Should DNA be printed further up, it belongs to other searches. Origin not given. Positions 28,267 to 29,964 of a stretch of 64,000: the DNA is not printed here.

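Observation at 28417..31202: Tandem processive GT2 synthases with QxxRW motif, with a membrane-anchored GH18 nearby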

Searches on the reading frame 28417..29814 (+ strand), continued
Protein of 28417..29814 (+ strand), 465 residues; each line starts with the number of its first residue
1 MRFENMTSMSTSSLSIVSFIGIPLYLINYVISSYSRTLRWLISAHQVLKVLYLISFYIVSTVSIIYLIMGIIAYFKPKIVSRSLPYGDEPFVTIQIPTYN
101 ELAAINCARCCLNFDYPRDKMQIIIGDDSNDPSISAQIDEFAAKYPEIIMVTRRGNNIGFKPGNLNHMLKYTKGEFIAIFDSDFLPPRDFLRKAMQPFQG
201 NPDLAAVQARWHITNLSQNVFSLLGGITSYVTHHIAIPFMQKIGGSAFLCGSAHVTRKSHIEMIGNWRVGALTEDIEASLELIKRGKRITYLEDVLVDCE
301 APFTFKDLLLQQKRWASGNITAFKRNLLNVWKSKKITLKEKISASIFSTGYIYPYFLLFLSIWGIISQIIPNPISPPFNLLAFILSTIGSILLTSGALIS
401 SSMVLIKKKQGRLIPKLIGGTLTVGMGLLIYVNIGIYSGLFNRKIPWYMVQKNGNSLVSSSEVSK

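Call 20: fold_search(model_id=the predicted structure, library=pdb)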
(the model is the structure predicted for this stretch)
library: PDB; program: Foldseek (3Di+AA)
matches with E <= 10: 763; with E <= 0.001: 282
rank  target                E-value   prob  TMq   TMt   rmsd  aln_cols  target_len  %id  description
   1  9b8v_E                1.0e-19  1.00  0.62  0.36  17.0       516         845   21  AlphaFold2 informed cryo-EM model of the E. coli cellulose synthase BcsAG3B6 complex (released 2025-02-19)
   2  4p00_A                4.4e-19  1.00  0.67  0.45  12.1       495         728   20  Bacterial Cellulose Synthase in complex with cyclic-di-GMP and UDP (released 2014-04-09)
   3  9fnn_A                1.2e-17  1.00  0.59  0.36  17.2       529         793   22  Cryo-EM structure of the c-di-GMP-saturated 'crown'less Bcs macrocomplex for cellulose secretion in E. coli (released 2024-10-16)
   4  9fmv_A                1.3e-17  1.00  0.52  0.32  18.2       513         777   21  Cryo-EM structure of the c-di-GMP-free synthase:pEtN transferase complex (BcsA-Bct-G3) from the E. coli cellulose secr (released 2024-10-16)
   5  9fp0_A                5.5e-17  1.00  0.50  0.31  20.1       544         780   19  Cryo-EM structure of the 'crown'less Bcs macrocomplex for E. coli cellulose secretion in non-saturating c-di-GMP (loca (released 2024-10-16)
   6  9fmz_A                6.9e-17  1.00  0.58  0.35  17.9       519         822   21  Cryo-EM structure of the c-di-GMP-bound synthase:pEtN transferase complex (BcsA-Bct-G3) from the E. coli cellulose sec (released 2024-10-16)
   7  5ej1_A                7.3e-17  1.00  0.64  0.43  12.4       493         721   20  Pre-translocation state of bacterial cellulose synthase (released 2016-03-30)
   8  4hg6_A                1.9e-15  1.00  0.62  0.41  13.2       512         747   20  Structure of a cellulose synthase - cellulose translocation intermediate (released 2012-12-19)
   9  6yv7_A                1.9e-14  1.00  0.61  0.80   4.8       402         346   18  Mannosyltransferase PcManGT from Pyrobaculum calidifontis (released 2020-07-22)
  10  6yv7_B                4.5e-13  1.00  0.61  0.81   4.5       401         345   17  Mannosyltransferase PcManGT from Pyrobaculum calidifontis (released 2020-07-22)
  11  8sne_A                1.6e-12  1.00  0.53  0.51  12.9       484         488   14  Chlorella virus Hyaluronan Synthase bound to GlcA extended GlcNAc primer and UDP (released 2024-05-01)
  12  8smp_A                2.0e-12  1.00  0.52  0.46  20.3       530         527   13  Xenopus laevis hyaluronan synthase 1, UDP-bound, gating loop inserted state (released 2024-05-01)
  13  8smm_A                2.8e-12  1.00  0.51  0.47  14.1       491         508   15  Xenopus laevis hyaluronan synthase 1 (released 2024-05-01)
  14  8smn_A                3.5e-12  1.00  0.52  0.47  11.8       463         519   14  Xenopus laevis hyaluronan synthase 1, nascent HA polymer bound state (released 2024-05-01)
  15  7sp8_A                5.2e-12  1.00  0.52  0.49  12.0       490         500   15  Chlorella virus Hyaluronan Synthase bound to UDP-GlcNAc (released 2022-04-06)
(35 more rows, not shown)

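Call 26: find_encoding_contigs(protein=P0002, flank=10000, max_places=3)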
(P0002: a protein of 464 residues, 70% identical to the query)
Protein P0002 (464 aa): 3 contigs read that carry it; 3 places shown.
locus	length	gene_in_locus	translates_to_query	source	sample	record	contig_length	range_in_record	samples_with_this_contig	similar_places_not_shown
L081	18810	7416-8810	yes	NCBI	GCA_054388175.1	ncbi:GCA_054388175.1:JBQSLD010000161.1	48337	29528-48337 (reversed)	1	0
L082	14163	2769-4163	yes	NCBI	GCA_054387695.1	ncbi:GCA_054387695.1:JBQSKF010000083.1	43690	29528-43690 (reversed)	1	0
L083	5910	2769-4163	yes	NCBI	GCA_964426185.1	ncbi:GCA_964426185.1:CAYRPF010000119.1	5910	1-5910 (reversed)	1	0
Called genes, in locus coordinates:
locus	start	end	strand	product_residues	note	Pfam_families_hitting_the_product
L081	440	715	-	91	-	-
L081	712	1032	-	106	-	PF13396:PLDc_N (weak)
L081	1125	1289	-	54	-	-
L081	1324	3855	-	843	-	PF00403:HMA, PF00122:E1-E2_ATPase, PF00702:Hydrolase, PF08282:Hydrolase_3 (faint)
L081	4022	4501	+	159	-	PF03551:PadR, PF24273:TRASH_HVO_1752_C (faint)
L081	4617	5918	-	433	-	PF00464:SHMT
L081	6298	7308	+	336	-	PF01926:MMR_HSR1, PF02421:FeoB_N, PF16897:MMR_HSR1_Xtn, PF02824:TGS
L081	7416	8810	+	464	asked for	PF13506:Glyco_transf_21, PF13641:Glyco_tranf_2_3, PF00535:Glycos_transf_2, PF03552:Cellulose_synt (faint), PF13632:Glyco_trans_2_3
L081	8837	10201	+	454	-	PF13506:Glyco_transf_21, PF13641:Glyco_tranf_2_3, PF00535:Glycos_transf_2, PF13632:Glyco_trans_2_3, PF03552:Cellulose_synt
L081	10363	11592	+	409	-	PF01145:Band_7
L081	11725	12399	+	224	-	PF04157:EAP30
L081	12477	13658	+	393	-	PF00376:MerR, PF12728:HTH_17 (weak), PF13411:MerR_1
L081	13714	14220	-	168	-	PF02566:OsmC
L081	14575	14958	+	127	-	PF01243:PNPOx_N, PF16242:Pyrid_ox_like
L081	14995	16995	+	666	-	PF00128:Alpha-amylase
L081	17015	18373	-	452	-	PF01472:PUA, PF01189:Methyltr_RsmB-F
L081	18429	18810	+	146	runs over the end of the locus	PF00571:CBS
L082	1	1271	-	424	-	PF00464:SHMT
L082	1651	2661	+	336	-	PF01926:MMR_HSR1, PF02421:FeoB_N, PF16897:MMR_HSR1_Xtn, PF02824:TGS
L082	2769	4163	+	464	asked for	PF13506:Glyco_transf_21, PF13641:Glyco_tranf_2_3, PF00535:Glycos_transf_2, PF03552:Cellulose_synt (faint), PF13632:Glyco_trans_2_3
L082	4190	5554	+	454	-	PF13506:Glyco_transf_21, PF13641:Glyco_tranf_2_3, PF00535:Glycos_transf_2, PF13632:Glyco_trans_2_3, PF03552:Cellulose_synt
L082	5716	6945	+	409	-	PF01145:Band_7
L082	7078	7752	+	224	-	PF04157:EAP30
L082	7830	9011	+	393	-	PF00376:MerR, PF12728:HTH_17 (weak), PF13411:MerR_1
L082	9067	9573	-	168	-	PF02566:OsmC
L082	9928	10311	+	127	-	PF01243:PNPOx_N, PF16242:Pyrid_ox_like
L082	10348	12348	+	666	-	PF00128:Alpha-amylase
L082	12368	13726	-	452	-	PF01472:PUA, PF01189:Methyltr_RsmB-F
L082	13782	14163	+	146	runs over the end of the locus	PF00571:CBS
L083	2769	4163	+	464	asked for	PF13506:Glyco_transf_21, PF13641:Glyco_tranf_2_3, PF00535:Glycos_transf_2, PF03552:Cellulose_synt (faint), PF13632:Glyco_trans_2_3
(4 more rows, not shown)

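Call 27: find_encoding_contigs(protein=P0003, flank=10000, max_places=2)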
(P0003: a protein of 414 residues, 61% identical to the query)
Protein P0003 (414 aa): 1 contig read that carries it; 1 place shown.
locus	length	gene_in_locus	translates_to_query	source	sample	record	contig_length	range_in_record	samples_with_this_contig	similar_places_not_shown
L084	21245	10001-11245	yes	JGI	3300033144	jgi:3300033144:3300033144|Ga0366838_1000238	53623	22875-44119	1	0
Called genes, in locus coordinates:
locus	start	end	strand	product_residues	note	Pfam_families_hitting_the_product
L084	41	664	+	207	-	PF03692:CxxCxxCC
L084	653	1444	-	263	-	PF00106:adh_short, PF08659:KR, PF13561:adh_short_C2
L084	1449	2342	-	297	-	PF01557:FAA_hydrolase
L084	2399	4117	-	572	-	PF02730:AFOR_N, PF01314:AFOR_C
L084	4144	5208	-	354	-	PF01555:N6_N4_Mtase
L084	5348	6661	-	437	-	PF00464:SHMT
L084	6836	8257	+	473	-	PF25213:HVO_A0261_N (weak), PF01022:HTH_5, PF13601:HTH_34 (faint)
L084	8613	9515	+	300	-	PF01926:MMR_HSR1, PF16897:MMR_HSR1_Xtn, PF02824:TGS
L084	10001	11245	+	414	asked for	PF13506:Glyco_transf_21, PF00535:Glycos_transf_2, PF13641:Glyco_tranf_2_3, PF13632:Glyco_trans_2_3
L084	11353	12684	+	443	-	PF13506:Glyco_transf_21, PF00535:Glycos_transf_2, PF03552:Cellulose_synt (faint), PF13641:Glyco_tranf_2_3, PF13632:Glyco_trans_2_3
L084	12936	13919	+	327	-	-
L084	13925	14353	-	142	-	-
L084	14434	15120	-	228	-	-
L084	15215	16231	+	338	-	-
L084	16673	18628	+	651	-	PF02903:Alpha-amylase_N (faint), PF00128:Alpha-amylase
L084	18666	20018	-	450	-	PF01472:PUA (weak), PF01189:Methyltr_RsmB-F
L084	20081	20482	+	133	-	PF00571:CBS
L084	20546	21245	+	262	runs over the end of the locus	-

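Call 28: find_encoding_contigs(protein=P0009, flank=10000, max_places=2)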
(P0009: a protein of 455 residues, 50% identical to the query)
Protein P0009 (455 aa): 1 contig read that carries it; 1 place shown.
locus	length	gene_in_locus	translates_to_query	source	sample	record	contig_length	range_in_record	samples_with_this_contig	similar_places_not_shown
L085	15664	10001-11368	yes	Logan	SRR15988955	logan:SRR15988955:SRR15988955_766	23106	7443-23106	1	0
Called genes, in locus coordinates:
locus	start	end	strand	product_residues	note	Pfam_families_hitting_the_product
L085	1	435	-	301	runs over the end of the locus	PF01557:FAA_hydrolase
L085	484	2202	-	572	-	PF02730:AFOR_N, PF01314:AFOR_C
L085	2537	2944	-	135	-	PF01850:PIN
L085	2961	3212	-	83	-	PF02697:VAPB_antitox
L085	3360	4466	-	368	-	PF01555:N6_N4_Mtase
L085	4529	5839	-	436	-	PF00464:SHMT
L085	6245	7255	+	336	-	PF01926:MMR_HSR1, PF02421:FeoB_N, PF16897:MMR_HSR1_Xtn, PF02824:TGS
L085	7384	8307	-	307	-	-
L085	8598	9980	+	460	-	PF13506:Glyco_transf_21, PF03552:Cellulose_synt (faint), PF13641:Glyco_tranf_2_3, PF00535:Glycos_transf_2, PF13632:Glyco_trans_2_3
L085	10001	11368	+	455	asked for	PF13506:Glyco_transf_21, PF13641:Glyco_tranf_2_3, PF00535:Glycos_transf_2, PF13632:Glyco_trans_2_3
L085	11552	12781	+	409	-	PF01145:Band_7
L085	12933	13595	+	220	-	PF04157:EAP30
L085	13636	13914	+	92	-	PF02697:VAPB_antitox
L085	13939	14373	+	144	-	PF01850:PIN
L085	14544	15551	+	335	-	-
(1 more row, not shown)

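Call 30: search_protein_families(library=pfam, proteins=[L084:15215-16231:+, L084:12936-13919:+, L084:14434-15120:-, L038:11564-12847:-, L038:11272-11541:+], max_evalue=0.1)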
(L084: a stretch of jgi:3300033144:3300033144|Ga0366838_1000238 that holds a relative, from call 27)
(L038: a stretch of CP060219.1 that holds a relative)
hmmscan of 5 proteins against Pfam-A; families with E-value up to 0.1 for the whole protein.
L084:15215-16231:+ (338 aa): 0 families

L084:12936-13919:+ (327 aa): 0 families

L084:14434-15120:- (228 aa): 0 families

L038:11564-12847:- (427 aa): 7 families
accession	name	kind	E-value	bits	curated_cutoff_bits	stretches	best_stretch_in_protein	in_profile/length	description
PF00535.33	Glycos_transf_2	-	1.9e-29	103.2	23.3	1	65-224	1-164/168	Glycosyl transferase family 2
PF13641.12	Glyco_tranf_2_3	-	3.9e-28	99.5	27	1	62-279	1-228/230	Glycosyltransferase like family 2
PF13632.12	Glyco_trans_2_3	-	2.5e-21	76.9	27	1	141-340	1-195/198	Glycosyl transferase family group 2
PF13506.12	Glyco_transf_21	-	2e-17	63.7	21.7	1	124-278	16-172/174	Glycosyl transferase family 21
PF10111.15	Glyco_tranf_2_2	-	1.7e-09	38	27.3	1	65-279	1-232/276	Glycosyltransferase like family 2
PF03142.21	Chitin_synth_2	-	0.016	14.3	27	0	248-279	340-371/527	Chitin synthase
PF02709.20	Glyco_transf_7C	-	0.042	13.9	23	1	212-261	19-73/78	N-terminal domain of galactosyltransferase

L038:11272-11541:+ (89 aa): 3 families
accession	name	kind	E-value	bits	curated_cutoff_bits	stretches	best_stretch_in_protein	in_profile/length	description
PF13828.11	DUF4190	-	3.2e-06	27.2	35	1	9-72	2-61/62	Domain of unknown function (DUF4190)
PF11893.13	DUF3413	-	0.014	15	27.1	1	7-74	4-66/248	Domain of unknown function (DUF3413)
PF10031.14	DUF2273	-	0.083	13.4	25.4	1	13-38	21-46/48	Small integral membrane protein (DUF2273)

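Call 32: search_solved_structures(query=A1, max_evalue=0.001)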
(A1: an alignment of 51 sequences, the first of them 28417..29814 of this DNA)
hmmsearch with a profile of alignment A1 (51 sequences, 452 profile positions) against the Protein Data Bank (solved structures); distinct sequences matched with E-value up to 0.001: 26.
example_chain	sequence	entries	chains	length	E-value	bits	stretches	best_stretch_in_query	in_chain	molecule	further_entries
7lby_A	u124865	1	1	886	6.5e-33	117.2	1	55-337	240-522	Cellulose synthase catalytic subunit [UDP-forming]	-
9b8v_E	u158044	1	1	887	6.5e-33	117.2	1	55-337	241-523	Cellulose synthase catalytic subunit [UDP-forming]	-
9fmv_A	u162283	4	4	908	6.9e-33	117.1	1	55-337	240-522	Cellulose synthase catalytic subunit [UDP-forming]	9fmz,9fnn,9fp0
5ej1_A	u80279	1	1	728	4.7e-31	111.1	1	46-318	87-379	Putative cellulose synthase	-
4hg6_A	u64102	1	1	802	5.9e-31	110.8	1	46-318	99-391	Cellulose Synthase Subunit A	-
4p00_A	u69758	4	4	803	5.9e-31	110.8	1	46-318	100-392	Cellulose Synthase A subunit | Cellulose Synthase subunit A | Putative cellulose synthase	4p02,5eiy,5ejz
2z87_A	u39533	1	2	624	6.4e-16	61.2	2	87-213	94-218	Chondroitin synthase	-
2z86_A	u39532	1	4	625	6.5e-16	61.2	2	87-213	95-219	Chondroitin synthase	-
6yv7_A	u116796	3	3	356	1.9e-12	49.7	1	81-202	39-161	Glycosyl transferase, family 2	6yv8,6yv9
6yv7_B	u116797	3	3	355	2e-12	49.7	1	81-202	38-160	Glycosyl transferase, family 2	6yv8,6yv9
6p61_A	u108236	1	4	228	1.7e-09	40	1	78-215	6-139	Glycosyltransferase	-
5mlz_A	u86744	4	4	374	2.1e-06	29.8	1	86-201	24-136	Dolichol monophosphate mannose synthase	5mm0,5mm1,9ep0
5tze_C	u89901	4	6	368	3e-06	29.3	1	89-190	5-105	Glycosyl transferase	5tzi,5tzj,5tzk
5tz8_A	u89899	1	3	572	5.4e-06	28.5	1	89-190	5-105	Glycosyl transferase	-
7d5k_A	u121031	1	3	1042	9.6e-06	27.6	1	261-329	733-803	Cellulose synthase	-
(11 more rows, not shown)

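Call 40: search_dna_similar(query=window:28417-29814:+, collection=plasmids, mode=protein, max_rows=40, max_evalue=1e-10)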
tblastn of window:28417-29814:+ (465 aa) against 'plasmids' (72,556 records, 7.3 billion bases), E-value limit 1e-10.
Records with a match: 572; places in all: 598; records where one place covers at least 80% of the query: 0.
Best place of each record, by identity: <60% 572.
By first word of the organism name: Escherichia 139; Sinorhizobium 94; Rhizobium 81; Agrobacterium 31; Bradyrhizobium 27; Ralstonia 26; Ensifer 15; Klebsiella 12; Lactiplantibacillus 12; Acinetobacter 10; and 56 more.
By predicted mobility (MOB-suite, as given by PLSDB): non-mobilizable 276; mobilizable 182; conjugative 114.
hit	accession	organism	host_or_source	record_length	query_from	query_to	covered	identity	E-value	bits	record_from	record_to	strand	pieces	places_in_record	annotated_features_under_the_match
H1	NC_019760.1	Allocoleopsis franciscana PCC 7113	-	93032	50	359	67%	30.6%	2e-24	114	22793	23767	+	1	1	glycosyltransferase family 2 protein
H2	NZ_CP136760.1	Palleronia sp. LCG004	cell culture,Intertidal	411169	17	356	73%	26.7%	3e-17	92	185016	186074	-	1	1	glycosyltransferase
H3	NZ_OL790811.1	Proteus mirabilis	-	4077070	28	341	68%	28.9%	3e-25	117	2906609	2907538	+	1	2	none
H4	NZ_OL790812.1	Proteus mirabilis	-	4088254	28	341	68%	28.9%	3e-25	117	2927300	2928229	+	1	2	none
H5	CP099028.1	Escherichia coli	culture,Pooled faeces sample collected ...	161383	22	324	65%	29.9%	2e-20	102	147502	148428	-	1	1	bcsA: UDP-forming cellulose synthase catalytic subunit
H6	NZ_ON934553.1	Escherichia coli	-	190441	22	324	65%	29.9%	2e-20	102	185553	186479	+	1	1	bcsA: UDP-forming cellulose synthase catalytic subunit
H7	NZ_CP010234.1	Escherichia coli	-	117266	22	324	65%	29.9%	2e-20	102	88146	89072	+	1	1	bcsA: UDP-forming cellulose synthase catalytic subunit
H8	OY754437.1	Escherichia coli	-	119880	22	324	65%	29.9%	2e-20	102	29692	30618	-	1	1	bcsA: UDP-forming cellulose synthase catalytic subunit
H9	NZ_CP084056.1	Escherichia coli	Procambarus clarkii,cell culture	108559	22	324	65%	29.9%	2e-20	102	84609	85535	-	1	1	bcsA: UDP-forming cellulose synthase catalytic subunit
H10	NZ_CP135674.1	Escherichia coli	-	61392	22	324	65%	29.9%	3e-20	102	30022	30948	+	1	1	bcsA: UDP-forming cellulose synthase catalytic subunit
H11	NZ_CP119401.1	Escherichia coli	Cell culutre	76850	22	324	65%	29.9%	3e-20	102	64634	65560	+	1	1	bcsA: UDP-forming cellulose synthase catalytic subunit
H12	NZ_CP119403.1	Escherichia coli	Cell culutre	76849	22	324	65%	29.9%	3e-20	102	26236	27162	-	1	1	bcsA: UDP-forming cellulose synthase catalytic subunit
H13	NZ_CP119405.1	Escherichia coli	Cell culutre,Human faeces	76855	22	324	65%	29.9%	3e-20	102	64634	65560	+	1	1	bcsA: UDP-forming cellulose synthase catalytic subunit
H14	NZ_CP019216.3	Escherichia coli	Culture,Sewage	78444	22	324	65%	29.9%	3e-20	102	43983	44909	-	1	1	bcsA: UDP-forming cellulose synthase catalytic subunit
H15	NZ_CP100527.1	Escherichia coli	Gallus gallus domesticus,whole ...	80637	22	324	65%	29.9%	3e-20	102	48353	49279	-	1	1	bcsA: UDP-forming cellulose synthase catalytic subunit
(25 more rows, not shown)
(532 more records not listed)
